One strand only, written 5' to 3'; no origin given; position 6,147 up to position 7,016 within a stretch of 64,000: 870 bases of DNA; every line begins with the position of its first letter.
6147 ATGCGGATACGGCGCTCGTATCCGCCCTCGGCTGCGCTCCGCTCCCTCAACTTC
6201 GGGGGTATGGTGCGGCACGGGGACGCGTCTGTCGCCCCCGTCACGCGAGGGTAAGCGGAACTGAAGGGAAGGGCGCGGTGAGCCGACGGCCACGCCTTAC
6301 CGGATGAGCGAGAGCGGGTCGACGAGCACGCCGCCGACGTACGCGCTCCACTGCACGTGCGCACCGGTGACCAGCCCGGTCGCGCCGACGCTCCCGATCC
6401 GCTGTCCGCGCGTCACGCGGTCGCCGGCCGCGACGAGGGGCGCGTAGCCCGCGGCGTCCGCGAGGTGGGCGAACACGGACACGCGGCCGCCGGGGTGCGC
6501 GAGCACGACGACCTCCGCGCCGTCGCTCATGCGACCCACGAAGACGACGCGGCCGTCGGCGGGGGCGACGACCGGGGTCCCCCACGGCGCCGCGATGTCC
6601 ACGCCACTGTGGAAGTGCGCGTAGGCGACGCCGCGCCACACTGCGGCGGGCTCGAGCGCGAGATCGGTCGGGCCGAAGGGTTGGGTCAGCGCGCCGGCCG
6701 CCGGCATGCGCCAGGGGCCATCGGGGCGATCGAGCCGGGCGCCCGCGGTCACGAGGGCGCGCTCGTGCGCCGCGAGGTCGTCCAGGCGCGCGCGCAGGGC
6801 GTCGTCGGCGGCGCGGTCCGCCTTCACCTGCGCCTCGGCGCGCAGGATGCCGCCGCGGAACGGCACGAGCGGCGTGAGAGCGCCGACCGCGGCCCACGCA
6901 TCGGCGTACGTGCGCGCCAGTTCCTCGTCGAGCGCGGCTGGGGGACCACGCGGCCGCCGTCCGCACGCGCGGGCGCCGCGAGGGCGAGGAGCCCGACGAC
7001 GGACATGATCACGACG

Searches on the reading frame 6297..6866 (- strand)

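Call 9: search_protein_families(library=pfam, proteins=[window:6297-6866:-])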
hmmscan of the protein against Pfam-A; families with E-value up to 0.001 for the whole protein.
window:6297-6866:- (189 aa): 1 family
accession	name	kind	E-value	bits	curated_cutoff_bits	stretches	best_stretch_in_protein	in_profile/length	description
PF01551.29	Peptidase_M23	-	1.1e-24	86.9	28.7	1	85-184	2-96/96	Peptidase family M23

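Call 10: search_protein_families(library=ncbifam, proteins=[window:6297-6866:-])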
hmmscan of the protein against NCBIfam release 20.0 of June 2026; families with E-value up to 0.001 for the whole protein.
window:6297-6866:- (189 aa): 13 families
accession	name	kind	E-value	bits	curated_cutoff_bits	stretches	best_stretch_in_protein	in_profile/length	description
NF052530.1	Heli_ShapePgp3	exception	8.6e-18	64.4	300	1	83-188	164-264/270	peptidoglycan metallopeptidase Pgp3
NF053825.1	PdgNdpepShyA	equivalog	9.4e-15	54.2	700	1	85-184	295-389/425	peptidoglycan DD-endopeptidase ShyA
NF008652.0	PRK11649.1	equivalog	2e-14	53.1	341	1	86-186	313-408/439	murein DD-endopeptidase MepM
NF053824.1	PdgNdpepShyC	equivalog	2.1e-12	46.7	700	1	84-182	294-387/429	peptidoglycan DD-endopeptidase ShyC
NF050804.1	CellDivDipMCaul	equivalog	4.2e-10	39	900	1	87-170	529-608/634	cell division endopeptidase DipM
NF040883.1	amid_act_ActS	equivalog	3.6e-09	36.2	375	1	87-165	137-211/242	amidase activator ActS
NF052336.1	PdgHdaseHSB100310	equivalog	3.9e-09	36.3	500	1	82-173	53-139/316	peptidoglycan hydrolase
NF008123.1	PRK10871.1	equivalog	8.9e-08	31.9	311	1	87-166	266-341/365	murein hydrolase activator NlpD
NF008644.1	PRK11637.1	equivalog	9.6e-08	31.4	270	1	31-164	243-359/385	murein hydrolase activator EnvC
NF052529.1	PG_M23_Pgp6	exception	3.5e-07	29.2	600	1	84-184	333-428/452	peptidoglycan metallopeptidase Pgp6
NF041208.1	celldiv_DipM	equivalog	3.3e-05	23.3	740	1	86-166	319-395/419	cell division endopeptidase DipM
NF004799.0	PRK06148.1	subfamily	4e-05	21.8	1128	1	85-164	440-524/1015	hypothetical protein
NF047755.1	LIC_10271_M23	exception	0.00036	20.4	180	1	86-160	117-186/207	LIC_10271 family cell wall hydrolase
